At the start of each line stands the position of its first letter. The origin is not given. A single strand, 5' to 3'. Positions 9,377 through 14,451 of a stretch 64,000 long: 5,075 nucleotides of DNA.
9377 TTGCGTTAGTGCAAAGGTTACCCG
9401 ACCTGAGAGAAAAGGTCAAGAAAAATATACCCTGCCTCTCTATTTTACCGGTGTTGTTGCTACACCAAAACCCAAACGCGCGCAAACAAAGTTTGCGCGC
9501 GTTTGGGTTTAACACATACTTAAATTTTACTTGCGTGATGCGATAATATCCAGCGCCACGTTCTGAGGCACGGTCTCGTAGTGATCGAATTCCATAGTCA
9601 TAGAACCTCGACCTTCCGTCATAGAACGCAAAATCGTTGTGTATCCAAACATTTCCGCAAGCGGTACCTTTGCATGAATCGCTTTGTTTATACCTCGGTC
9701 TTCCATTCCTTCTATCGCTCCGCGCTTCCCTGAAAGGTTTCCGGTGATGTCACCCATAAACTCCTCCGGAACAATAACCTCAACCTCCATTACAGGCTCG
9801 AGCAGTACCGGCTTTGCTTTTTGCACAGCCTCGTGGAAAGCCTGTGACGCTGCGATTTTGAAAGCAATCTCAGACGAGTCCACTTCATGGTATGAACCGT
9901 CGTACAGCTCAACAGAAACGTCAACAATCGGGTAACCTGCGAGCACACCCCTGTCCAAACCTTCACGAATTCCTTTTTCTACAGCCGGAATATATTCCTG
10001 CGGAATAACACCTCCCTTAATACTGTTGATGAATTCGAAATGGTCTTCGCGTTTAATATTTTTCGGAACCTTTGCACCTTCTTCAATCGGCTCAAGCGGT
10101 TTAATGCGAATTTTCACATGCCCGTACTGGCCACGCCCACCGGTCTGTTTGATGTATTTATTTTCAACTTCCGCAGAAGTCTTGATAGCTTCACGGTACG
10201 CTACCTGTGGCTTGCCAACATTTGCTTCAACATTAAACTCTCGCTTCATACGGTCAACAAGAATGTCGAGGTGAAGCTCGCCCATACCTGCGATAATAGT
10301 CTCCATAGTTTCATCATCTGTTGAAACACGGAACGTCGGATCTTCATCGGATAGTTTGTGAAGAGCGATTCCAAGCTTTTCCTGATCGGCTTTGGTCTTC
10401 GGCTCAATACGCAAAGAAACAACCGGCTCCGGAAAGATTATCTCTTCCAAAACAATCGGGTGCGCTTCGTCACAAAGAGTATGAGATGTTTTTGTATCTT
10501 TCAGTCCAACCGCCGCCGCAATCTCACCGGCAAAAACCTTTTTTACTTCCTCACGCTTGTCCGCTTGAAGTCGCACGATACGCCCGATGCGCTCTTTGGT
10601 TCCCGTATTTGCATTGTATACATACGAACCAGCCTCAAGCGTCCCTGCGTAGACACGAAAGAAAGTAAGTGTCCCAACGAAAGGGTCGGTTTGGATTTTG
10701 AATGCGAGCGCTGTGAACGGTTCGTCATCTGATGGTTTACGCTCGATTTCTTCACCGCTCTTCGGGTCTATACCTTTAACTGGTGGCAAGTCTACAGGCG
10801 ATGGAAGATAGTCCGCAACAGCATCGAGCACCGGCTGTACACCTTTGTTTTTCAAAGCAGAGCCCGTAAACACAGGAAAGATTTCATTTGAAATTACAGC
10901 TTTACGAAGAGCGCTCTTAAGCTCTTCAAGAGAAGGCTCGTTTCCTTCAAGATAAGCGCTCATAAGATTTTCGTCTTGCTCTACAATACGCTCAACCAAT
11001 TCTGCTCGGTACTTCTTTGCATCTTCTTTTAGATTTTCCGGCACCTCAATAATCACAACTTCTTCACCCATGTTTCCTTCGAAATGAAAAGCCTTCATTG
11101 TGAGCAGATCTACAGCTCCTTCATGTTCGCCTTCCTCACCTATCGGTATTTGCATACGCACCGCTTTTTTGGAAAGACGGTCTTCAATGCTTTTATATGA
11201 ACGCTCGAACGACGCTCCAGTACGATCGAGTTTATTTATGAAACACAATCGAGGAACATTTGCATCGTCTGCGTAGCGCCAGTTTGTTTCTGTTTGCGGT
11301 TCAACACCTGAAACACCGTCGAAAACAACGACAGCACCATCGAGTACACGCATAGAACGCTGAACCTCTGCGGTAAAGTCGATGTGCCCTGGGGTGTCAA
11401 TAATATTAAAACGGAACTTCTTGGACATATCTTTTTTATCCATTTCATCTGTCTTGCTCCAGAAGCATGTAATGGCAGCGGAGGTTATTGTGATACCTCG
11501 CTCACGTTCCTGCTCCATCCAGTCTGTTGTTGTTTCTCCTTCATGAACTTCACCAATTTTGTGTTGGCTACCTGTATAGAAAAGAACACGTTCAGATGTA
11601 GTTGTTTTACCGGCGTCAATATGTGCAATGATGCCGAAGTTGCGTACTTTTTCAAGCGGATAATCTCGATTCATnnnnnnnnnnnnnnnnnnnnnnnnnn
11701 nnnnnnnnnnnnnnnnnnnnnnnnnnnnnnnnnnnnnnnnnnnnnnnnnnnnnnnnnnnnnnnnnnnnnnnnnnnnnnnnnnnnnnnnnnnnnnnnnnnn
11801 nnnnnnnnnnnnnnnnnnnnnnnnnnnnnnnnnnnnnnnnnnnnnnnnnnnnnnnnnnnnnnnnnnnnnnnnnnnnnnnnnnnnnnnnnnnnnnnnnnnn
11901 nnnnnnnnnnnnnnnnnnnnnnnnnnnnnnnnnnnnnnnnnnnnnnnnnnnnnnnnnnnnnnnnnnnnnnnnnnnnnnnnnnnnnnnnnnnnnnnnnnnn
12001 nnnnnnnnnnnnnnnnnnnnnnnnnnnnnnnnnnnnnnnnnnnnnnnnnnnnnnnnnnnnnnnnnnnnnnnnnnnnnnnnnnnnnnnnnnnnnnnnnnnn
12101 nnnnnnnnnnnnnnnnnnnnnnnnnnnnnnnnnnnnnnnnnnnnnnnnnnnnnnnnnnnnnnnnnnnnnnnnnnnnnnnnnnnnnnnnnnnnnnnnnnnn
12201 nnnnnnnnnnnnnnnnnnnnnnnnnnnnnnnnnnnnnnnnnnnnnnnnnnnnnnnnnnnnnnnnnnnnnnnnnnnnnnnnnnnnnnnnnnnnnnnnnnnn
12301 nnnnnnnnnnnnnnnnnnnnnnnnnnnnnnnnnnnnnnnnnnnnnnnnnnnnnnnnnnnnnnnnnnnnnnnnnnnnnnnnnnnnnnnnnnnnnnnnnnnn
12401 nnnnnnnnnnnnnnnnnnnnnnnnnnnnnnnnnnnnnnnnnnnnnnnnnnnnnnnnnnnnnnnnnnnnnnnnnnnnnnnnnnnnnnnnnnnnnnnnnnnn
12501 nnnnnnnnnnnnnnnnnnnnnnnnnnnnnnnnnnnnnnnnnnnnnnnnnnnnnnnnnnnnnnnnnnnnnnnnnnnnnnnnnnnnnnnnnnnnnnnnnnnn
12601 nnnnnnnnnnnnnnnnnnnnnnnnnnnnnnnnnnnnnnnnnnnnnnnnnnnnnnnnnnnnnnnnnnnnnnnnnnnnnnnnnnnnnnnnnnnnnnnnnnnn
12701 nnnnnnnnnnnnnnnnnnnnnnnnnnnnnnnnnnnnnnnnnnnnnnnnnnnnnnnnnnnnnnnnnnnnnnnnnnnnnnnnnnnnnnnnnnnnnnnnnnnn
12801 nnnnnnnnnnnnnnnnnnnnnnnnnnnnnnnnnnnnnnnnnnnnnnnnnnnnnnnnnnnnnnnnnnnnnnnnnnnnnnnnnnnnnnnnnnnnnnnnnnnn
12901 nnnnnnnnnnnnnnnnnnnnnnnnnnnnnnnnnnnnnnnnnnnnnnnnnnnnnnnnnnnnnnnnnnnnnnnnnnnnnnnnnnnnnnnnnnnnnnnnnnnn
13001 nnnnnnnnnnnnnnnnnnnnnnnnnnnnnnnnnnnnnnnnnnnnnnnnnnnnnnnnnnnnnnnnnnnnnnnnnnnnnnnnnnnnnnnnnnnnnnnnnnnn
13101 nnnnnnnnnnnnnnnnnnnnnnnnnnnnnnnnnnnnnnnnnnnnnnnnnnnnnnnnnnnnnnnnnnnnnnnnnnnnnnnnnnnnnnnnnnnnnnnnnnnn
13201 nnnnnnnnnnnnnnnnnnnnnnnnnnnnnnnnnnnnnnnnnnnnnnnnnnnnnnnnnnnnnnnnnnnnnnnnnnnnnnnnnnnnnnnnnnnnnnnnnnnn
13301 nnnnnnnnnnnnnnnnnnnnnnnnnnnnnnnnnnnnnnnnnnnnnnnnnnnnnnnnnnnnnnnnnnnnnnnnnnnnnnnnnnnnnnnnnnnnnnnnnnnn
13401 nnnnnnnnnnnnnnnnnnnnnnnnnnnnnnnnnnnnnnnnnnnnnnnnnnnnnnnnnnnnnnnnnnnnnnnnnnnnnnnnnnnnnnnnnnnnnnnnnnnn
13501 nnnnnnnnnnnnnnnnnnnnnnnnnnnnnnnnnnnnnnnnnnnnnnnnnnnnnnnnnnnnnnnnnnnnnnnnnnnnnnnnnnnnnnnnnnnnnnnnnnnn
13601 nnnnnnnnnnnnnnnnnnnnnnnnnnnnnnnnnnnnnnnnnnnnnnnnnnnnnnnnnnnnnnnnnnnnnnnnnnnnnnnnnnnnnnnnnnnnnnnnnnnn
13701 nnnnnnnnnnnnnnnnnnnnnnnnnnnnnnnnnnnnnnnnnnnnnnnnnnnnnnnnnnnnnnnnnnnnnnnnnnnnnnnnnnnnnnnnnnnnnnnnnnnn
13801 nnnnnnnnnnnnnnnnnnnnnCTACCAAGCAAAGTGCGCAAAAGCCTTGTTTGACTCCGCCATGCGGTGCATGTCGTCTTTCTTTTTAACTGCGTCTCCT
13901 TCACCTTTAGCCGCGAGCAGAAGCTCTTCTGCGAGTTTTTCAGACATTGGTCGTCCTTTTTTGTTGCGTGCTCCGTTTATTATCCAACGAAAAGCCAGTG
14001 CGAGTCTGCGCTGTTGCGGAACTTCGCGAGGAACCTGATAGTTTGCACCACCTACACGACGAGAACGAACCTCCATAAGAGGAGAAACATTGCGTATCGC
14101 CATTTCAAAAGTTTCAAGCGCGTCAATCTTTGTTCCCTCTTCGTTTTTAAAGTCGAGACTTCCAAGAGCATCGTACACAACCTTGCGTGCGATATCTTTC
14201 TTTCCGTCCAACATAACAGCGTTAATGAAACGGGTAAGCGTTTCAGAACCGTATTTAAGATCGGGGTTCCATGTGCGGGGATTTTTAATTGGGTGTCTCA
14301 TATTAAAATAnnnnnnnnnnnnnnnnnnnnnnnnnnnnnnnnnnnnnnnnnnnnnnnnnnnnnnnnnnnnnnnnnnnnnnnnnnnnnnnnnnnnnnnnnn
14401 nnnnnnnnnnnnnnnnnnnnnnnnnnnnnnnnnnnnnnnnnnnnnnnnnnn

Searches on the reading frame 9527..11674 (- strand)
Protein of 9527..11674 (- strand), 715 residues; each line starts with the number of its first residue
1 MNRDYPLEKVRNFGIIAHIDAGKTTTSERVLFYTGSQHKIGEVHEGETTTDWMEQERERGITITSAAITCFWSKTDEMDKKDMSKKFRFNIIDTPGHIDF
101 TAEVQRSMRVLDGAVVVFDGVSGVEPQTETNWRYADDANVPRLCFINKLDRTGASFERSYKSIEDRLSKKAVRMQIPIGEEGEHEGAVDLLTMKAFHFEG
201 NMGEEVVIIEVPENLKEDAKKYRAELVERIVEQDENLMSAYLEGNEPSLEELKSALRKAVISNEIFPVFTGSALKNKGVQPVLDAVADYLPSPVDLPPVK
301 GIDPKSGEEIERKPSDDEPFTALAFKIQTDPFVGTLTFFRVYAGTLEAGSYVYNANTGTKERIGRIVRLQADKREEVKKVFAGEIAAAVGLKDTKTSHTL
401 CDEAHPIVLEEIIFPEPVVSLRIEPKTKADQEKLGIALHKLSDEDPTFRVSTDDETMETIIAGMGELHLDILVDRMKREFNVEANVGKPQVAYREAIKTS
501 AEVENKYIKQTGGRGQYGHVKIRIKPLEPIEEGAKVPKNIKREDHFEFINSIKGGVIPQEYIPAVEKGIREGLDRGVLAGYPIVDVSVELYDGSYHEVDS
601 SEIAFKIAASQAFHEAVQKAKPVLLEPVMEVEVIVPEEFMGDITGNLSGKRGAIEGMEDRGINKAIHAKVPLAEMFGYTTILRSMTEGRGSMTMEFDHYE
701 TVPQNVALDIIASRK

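Call 10: search_protein_families(library=pfam, proteins=[window:9527-11674:-])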
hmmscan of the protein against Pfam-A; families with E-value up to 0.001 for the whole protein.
window:9527-11674:- (715 aa): 7 families
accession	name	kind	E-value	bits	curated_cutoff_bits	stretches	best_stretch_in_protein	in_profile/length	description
PF00009.33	GTP_EFTU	-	7.3e-63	212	26.5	1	9-292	2-188/188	Elongation factor Tu GTP binding domain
PF03764.24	EFG_IV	-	2.8e-43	147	24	1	489-621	1-121/121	Elongation factor G, domain IV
PF14492.12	EFG_III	-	1.6e-33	115.1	27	1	414-488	1-75/75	Elongation Factor G, domain III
PF00679.30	EFG_C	-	2.5e-30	104.8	27.9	1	623-707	1-86/89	Elongation factor G C-terminus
PF22042.2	EF-G_D2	-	3.3e-16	59.6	27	1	319-402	1-83/84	Elongation factor G domain 2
PF03144.31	GTP_EFTU_D2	-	1.6e-15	57.7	30.3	1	334-401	1-73/73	Elongation factor Tu domain 2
PF16658.11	RF3_C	-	2.8e-07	30.8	40.1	1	422-503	14-95/132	Class II release factor RF3, C-terminal domain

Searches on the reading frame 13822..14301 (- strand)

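Call 38: search_protein_families(library=pfam, proteins=[window:13822-14301:-], max_evalue=0.01)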
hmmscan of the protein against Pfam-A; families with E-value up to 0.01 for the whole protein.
window:13822-14301:- (159 aa): 1 family
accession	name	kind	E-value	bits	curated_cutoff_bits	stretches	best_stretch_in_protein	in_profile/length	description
PF00177.27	Ribosomal_S7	-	1.3e-54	184.3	24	1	3-152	3-148/148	Ribosomal protein S7p/S5e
